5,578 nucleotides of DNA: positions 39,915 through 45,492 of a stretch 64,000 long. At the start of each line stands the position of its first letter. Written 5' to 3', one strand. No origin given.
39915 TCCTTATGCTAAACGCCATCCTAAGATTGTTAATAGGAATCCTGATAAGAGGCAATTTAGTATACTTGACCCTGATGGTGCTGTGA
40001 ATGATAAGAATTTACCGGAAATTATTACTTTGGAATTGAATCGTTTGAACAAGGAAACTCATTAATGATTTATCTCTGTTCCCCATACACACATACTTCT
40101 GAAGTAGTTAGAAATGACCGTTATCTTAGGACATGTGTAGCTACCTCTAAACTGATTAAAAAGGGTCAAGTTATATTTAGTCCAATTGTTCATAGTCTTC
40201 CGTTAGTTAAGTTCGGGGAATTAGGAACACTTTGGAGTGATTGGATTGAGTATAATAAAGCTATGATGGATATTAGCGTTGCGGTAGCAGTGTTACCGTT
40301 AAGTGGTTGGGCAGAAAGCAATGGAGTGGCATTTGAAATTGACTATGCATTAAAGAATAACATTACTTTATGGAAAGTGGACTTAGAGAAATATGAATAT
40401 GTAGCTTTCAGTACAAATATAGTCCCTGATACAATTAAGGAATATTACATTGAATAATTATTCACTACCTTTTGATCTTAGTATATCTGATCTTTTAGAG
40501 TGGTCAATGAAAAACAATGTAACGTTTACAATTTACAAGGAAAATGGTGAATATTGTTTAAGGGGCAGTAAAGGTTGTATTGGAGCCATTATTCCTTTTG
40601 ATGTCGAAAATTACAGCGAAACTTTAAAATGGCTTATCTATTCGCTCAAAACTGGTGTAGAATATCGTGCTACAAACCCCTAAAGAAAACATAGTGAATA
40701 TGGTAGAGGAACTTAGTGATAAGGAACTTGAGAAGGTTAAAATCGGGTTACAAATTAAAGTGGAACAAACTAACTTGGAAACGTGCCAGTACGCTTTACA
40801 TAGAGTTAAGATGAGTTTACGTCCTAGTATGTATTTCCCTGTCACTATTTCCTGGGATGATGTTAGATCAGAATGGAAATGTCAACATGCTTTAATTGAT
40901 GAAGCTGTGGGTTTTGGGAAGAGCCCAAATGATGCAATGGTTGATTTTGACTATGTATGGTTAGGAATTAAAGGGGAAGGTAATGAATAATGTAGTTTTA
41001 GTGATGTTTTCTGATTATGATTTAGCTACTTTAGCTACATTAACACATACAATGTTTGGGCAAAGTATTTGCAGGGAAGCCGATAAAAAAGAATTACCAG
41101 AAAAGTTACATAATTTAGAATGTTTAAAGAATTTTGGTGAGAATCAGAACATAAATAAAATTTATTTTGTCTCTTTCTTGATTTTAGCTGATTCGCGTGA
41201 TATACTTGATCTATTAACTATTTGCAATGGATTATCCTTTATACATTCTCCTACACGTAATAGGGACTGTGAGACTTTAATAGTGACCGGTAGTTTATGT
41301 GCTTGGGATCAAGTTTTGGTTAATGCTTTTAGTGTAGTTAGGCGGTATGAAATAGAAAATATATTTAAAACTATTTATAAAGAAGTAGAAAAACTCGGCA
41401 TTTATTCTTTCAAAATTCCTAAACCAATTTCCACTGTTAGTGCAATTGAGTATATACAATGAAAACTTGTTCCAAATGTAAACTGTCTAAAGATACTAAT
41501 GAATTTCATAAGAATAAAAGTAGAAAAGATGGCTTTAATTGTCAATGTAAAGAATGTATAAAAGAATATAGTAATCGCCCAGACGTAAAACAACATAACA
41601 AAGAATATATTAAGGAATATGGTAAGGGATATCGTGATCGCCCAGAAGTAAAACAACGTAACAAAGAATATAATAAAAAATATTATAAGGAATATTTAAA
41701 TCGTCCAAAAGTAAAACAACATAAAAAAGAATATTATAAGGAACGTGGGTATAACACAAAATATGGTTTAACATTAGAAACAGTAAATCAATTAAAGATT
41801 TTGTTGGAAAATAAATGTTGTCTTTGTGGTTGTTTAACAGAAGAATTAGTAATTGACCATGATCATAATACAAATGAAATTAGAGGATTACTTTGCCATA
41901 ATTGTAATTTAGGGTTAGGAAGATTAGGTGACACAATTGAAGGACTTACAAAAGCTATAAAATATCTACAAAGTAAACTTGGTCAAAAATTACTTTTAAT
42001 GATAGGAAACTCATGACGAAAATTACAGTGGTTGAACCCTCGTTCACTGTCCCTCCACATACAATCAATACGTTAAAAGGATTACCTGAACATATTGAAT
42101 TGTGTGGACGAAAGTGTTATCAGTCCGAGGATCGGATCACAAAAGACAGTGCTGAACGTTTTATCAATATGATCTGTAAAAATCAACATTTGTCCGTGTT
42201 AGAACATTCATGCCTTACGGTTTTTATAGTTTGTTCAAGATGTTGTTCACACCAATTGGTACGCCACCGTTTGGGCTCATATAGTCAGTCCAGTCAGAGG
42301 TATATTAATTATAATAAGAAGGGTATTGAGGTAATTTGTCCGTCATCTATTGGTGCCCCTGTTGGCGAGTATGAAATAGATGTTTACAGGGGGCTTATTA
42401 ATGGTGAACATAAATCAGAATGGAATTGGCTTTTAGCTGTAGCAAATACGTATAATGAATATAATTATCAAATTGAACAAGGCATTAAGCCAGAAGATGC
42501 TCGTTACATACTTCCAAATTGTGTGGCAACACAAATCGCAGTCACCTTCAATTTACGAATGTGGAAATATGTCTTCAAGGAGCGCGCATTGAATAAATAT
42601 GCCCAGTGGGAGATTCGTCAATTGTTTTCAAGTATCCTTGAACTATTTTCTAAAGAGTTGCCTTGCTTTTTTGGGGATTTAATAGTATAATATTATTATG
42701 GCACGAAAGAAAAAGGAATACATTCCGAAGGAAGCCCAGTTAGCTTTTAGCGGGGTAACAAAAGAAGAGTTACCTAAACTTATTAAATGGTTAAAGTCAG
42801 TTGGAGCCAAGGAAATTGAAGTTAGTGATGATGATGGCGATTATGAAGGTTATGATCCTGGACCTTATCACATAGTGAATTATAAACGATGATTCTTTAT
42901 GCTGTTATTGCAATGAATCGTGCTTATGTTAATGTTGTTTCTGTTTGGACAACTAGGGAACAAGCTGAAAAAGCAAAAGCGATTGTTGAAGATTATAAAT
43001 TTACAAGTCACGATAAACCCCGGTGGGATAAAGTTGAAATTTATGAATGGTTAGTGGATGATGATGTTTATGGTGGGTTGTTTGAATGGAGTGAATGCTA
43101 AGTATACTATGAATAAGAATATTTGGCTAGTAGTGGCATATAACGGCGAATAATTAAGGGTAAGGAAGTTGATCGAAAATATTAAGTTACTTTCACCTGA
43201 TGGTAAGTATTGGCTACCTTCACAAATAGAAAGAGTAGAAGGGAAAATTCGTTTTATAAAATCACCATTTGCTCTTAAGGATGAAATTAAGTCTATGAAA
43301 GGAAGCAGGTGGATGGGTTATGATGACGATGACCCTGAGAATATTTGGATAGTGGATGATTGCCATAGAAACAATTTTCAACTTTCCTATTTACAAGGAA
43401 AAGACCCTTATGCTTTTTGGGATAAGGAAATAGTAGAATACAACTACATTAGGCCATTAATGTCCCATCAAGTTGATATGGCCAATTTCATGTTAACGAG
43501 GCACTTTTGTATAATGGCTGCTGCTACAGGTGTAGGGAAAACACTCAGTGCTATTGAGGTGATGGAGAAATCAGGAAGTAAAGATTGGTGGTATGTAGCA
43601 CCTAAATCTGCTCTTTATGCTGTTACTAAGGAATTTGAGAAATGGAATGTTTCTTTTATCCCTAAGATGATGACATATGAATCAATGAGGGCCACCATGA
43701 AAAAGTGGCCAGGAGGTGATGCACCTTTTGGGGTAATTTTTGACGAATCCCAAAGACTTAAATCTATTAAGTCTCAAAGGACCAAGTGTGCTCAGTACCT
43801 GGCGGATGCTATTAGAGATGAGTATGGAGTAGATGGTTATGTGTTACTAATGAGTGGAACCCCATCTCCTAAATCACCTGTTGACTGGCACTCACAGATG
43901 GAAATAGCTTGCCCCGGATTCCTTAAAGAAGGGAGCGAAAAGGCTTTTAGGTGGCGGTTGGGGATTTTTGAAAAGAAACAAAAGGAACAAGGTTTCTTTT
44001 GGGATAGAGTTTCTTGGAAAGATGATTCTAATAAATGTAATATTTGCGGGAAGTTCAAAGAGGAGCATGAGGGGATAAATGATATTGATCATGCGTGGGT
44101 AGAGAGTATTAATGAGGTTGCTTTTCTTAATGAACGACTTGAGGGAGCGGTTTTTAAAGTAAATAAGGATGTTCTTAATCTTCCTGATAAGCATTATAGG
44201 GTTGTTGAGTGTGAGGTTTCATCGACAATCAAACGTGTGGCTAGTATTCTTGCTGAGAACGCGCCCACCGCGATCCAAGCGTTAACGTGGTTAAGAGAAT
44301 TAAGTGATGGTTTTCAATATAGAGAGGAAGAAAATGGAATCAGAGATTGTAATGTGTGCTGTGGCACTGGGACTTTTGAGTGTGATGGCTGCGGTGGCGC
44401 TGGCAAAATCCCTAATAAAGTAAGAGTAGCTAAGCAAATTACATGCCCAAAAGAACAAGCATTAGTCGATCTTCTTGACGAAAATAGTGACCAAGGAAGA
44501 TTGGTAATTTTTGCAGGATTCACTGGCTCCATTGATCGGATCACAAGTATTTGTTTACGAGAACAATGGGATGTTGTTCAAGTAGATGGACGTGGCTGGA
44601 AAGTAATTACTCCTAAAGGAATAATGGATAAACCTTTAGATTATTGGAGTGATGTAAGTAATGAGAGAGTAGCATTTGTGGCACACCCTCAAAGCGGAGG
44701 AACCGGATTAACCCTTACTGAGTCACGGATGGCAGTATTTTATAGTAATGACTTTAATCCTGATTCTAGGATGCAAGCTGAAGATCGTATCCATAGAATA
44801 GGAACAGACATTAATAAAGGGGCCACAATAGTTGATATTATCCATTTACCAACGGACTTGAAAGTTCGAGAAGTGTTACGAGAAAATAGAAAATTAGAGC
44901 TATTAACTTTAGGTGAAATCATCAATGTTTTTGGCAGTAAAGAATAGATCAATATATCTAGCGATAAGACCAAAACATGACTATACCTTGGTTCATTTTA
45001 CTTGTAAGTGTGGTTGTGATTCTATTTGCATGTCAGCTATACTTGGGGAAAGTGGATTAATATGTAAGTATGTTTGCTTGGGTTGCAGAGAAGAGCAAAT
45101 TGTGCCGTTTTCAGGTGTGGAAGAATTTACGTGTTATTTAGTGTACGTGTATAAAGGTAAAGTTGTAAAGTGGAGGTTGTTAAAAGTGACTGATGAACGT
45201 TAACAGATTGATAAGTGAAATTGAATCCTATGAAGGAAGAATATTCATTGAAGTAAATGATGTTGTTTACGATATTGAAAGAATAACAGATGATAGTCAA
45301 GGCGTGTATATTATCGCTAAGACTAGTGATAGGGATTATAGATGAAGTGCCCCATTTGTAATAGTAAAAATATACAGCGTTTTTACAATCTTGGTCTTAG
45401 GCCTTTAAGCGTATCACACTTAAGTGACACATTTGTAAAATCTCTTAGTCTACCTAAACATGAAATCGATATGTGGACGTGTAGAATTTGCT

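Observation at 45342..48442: Phage-encoded sugar C-methyltransferase plus OGT-like GT41 glycosyltransferase cassette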

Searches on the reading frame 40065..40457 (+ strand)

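Call 65: search_protein_families(library=pfam, proteins=[window:40065-40457:+], max_evalue=0.01)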
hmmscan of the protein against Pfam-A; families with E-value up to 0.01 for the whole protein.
window:40065-40457:+ (130 aa): 3 families
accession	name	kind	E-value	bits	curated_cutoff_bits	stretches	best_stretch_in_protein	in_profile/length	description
PF09152.16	DUF1937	-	3.6e-11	44.1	23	1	2-98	3-107/116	Domain of unknown function (DUF1937)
PF14359.12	DUF4406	-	1.6e-05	25.7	22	1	25-100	22-87/91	Domain of unknown function (DUF4406)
PF05014.21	Nuc_deoxyrib_tr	-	0.0074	16.8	28.8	1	2-104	1-95/117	Nucleoside 2-deoxyribosyltransferase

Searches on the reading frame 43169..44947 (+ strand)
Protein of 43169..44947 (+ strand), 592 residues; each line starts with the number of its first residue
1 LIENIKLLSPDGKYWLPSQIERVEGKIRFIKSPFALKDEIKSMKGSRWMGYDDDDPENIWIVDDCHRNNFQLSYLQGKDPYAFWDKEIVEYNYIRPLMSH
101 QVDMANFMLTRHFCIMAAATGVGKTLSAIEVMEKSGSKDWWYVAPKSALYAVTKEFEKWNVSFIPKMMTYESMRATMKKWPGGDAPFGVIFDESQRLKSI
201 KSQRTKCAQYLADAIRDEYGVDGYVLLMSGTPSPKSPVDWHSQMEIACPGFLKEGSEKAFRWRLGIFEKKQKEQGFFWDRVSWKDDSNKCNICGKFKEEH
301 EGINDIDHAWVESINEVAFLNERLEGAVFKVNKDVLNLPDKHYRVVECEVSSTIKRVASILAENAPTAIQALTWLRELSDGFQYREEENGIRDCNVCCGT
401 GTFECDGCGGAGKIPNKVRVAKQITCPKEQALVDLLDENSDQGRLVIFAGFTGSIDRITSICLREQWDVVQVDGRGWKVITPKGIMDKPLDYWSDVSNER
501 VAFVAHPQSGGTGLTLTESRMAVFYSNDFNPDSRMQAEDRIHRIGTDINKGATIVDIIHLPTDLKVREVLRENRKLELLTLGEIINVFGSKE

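Call 3: search_protein_families(library=pfam, proteins=[window:43169-44947:+], max_evalue=0.01)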
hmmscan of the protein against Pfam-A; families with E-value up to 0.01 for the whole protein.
window:43169-44947:+ (592 aa): 4 families
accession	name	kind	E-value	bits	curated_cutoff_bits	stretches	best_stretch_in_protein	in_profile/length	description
PF00271.37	Helicase_C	-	2.7e-07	31.2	23.5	1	428-545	2-110/110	Helicase conserved C-terminal domain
PF00176.29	SNF2-rel_dom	-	2e-05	24.3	24.9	0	168-352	109-243/290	SNF2-related domain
PF04851.21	ResIII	-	0.0011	19.3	22.5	0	112-154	24-70/164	Type III restriction enzyme, res subunit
PF00270.35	DEAD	-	0.006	16.8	26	0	100-151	3-59/167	DEAD/DEAH box helicase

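Call 4: search_protein_families(library=phrogs, proteins=[window:43169-44947:+], max_evalue=0.01)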
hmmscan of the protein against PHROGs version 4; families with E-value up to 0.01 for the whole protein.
window:43169-44947:+ (592 aa): 3 families
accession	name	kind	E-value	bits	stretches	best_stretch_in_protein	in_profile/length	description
phrog_62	-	DNA, RNA and nucleotide metabolism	3.2e-51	175.1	1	88-568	688-1116/1881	DNA helicase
phrog_16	-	DNA, RNA and nucleotide metabolism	6e-05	22.4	1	87-236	263-420/986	DNA helicase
phrog_29996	-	unknown function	0.0057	15.6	1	506-549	1090-1133/1189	-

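Call 34: search_protein_families(library=ncbifam, proteins=[window:43169-44947:+], max_evalue=0.01)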
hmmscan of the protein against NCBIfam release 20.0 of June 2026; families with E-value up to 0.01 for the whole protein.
window:43169-44947:+ (592 aa): 3 families
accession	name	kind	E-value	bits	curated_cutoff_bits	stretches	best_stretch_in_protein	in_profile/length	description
NF053675.1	pilus_reg_Snf2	equivalog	1.4e-05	23.4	1100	0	499-549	927-977/1029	pilus expression-regulating Snf2 family helicase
NF058637.1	helic_SCO1167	equivalog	0.00058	18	1200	1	504-547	834-877/932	SCO1167/SCO6262 family helicase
NF006615.0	PRK09182.1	subfamily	0.0024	16.7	207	1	21-76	227-281/307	3'-5' exonuclease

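Call 84: search_protein_families(library=padloc, proteins=[window:43169-44947:+], max_evalue=0.01)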
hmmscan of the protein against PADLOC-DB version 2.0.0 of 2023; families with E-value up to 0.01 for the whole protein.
window:43169-44947:+ (592 aa): 15 families
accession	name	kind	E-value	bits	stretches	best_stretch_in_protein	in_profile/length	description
PDLC00634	ZorD1|ZorD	-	3.8e-10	36.1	2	505-546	886-927/1208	"SWI2/SNF2 helicase, Mrr-like nuclease"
PDLC00629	ZorD1|ZorD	-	4e-10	36.3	2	504-546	873-915/1012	"SWI2/SNF2 helicase, Mrr-like nuclease"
PDLC00633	ZorD1|ZorD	-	4.6e-10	36.2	1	503-546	801-844/908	"SWI2/SNF2 helicase, Mrr-like nuclease"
PDLC00631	ZorD1|ZorD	-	4.5e-09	32.7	1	507-546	831-870/1071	"SWI2/SNF2 helicase, Mrr-like nuclease"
PDLC00627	ZorD1|ZorD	-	2.4e-08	30.4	2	189-261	632-693/1006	"SWI2/SNF2 helicase, Mrr-like nuclease"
PDLC00630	ZorD1|ZorD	-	1.7e-07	28.1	1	189-263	293-356/817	"SWI2/SNF2 helicase, Mrr-like nuclease"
PDLC02850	DpdE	-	1.9e-07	27.4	1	423-546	1091-1208/1282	DpdE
PDLC02842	DpdE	-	3.2e-07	26.4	1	424-547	1003-1118/1176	DpdE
PDLC02845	DpdE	-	1.5e-05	21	1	429-546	1128-1239/1293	DpdE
PDLC00628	ZorD1|ZorD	-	4.7e-05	19.2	1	505-546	892-933/1171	"SWI2/SNF2 helicase, Mrr-like nuclease"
PDLC02851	DpdE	-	5.4e-05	19.2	1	428-547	891-1002/1055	DpdE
PDLC02849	DpdE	-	6.5e-05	19.3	1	503-546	756-799/857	DpdE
PDLC02627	DrmD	-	0.0012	15.1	0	101-152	308-362/748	DrmD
PDLC02029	Cas3d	-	0.0013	15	1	92-155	26-89/758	-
PDLC02707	PbeA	-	0.002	14.8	0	97-137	253-294/672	PbeA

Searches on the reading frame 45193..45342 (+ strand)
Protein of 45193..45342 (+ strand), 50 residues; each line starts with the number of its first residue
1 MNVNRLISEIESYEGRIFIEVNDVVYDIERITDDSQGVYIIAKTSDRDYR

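Call 55: search_protein_families(library=pfam, proteins=[window:45193-45342:+], max_evalue=0.01)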
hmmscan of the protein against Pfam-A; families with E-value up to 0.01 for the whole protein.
window:45193-45342:+ (50 aa): 0 families
